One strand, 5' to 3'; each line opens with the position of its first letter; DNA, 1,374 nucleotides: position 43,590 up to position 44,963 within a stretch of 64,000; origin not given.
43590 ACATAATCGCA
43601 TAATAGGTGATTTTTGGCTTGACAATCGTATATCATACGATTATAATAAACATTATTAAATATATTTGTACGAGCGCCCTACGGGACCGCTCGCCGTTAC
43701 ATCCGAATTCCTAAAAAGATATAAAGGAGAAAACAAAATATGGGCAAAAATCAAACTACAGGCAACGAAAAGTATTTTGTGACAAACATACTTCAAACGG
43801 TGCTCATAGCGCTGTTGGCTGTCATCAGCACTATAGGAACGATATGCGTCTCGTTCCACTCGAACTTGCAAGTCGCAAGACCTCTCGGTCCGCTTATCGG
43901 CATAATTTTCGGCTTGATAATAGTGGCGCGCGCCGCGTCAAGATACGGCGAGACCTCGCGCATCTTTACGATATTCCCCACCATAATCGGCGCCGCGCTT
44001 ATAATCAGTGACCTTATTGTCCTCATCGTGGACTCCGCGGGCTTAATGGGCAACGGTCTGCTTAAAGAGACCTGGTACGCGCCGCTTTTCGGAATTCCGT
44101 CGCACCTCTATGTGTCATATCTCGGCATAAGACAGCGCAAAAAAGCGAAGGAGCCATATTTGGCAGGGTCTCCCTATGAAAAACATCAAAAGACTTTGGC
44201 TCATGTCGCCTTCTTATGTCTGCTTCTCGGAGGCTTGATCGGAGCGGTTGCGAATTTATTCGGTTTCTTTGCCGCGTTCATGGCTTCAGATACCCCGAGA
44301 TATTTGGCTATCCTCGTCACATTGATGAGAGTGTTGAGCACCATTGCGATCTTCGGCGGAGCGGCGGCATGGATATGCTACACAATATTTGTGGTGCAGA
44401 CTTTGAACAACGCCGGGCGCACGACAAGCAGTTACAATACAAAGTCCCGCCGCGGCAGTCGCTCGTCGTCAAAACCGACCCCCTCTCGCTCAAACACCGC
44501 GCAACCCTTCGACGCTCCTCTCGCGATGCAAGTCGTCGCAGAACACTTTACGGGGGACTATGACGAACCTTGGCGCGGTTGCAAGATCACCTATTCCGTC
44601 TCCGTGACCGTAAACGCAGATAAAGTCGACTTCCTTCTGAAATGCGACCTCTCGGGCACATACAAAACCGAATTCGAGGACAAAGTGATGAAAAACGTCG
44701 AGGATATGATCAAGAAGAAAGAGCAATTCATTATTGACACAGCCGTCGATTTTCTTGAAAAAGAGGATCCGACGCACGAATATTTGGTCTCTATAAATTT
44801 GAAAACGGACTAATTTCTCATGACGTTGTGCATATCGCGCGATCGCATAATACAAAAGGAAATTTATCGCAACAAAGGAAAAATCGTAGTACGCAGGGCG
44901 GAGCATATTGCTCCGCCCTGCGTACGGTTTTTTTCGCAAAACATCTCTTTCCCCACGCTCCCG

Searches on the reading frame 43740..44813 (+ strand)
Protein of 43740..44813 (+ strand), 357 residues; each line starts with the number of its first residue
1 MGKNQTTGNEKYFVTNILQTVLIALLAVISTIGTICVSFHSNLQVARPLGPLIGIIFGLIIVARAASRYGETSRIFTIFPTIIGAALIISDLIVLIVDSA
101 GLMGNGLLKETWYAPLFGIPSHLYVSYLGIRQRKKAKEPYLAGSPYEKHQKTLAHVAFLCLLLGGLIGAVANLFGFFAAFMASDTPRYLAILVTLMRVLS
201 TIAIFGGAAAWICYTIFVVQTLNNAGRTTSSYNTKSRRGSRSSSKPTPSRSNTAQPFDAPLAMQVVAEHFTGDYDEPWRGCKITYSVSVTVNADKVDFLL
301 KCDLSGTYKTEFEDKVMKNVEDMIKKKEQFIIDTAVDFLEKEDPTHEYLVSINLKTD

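Call 6: search_protein_families(library=pfam, proteins=[window:43740-44813:+])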
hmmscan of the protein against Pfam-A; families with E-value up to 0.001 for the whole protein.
window:43740-44813:+ (357 aa): 0 families

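Call 49: find_encoding_contigs(protein=window:43740-44813:+, flank=6000, max_places=10)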
Protein window:43740-44813:+ (357 aa): 7 contigs read that carry it; 2 places shown.
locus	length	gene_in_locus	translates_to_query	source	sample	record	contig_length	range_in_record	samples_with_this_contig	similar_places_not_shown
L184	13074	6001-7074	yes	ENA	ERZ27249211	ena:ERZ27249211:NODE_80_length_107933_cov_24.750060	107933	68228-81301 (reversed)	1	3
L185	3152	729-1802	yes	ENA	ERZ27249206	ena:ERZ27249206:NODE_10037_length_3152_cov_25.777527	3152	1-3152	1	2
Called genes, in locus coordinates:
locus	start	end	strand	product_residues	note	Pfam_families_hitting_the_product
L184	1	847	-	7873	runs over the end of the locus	PF13306:LRR_5, PF18676:MBG_2 (faint)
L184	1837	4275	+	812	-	PF03477:ATP-cone, PF13597:NRDD, PF00462:Glutaredoxin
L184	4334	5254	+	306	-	PF00070:Pyr_redox (faint), PF00890:FAD_binding_2, PF01266:DAO (weak), PF03486:HI0933_like (weak), PF07992:Pyr_redox_2, PF12831:FAD_oxidored, PF13450:NAD_binding_8 (weak), PF13738:Pyr_redox_3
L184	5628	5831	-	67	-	PF13412:HTH_24 (faint), PF12844:HTH_19 (weak), PF13443:HTH_26, PF13560:HTH_31 (weak), PF01381:HTH_3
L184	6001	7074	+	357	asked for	-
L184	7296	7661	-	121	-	PF12773:DZR (faint), PF13240:Zn_Ribbon_1, PF13248:Zn_ribbon_3 (weak), PF24460:DUF7575 (weak), PF13828:DUF4190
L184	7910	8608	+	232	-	PF00702:Hydrolase, PF13419:HAD_2, PF13242:Hydrolase_like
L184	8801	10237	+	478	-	PF03023:MurJ, PF01554:MatE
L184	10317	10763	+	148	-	-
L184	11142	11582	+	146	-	-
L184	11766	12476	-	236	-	PF00702:Hydrolase, PF13419:HAD_2 (weak)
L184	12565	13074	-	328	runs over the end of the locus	-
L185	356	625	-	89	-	PF13560:HTH_31 (weak), PF01381:HTH_3, PF13443:HTH_26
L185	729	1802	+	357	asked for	-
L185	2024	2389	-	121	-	PF12773:DZR (faint), PF13240:Zn_Ribbon_1, PF13248:Zn_ribbon_3 (weak), PF24460:DUF7575 (weak), PF13828:DUF4190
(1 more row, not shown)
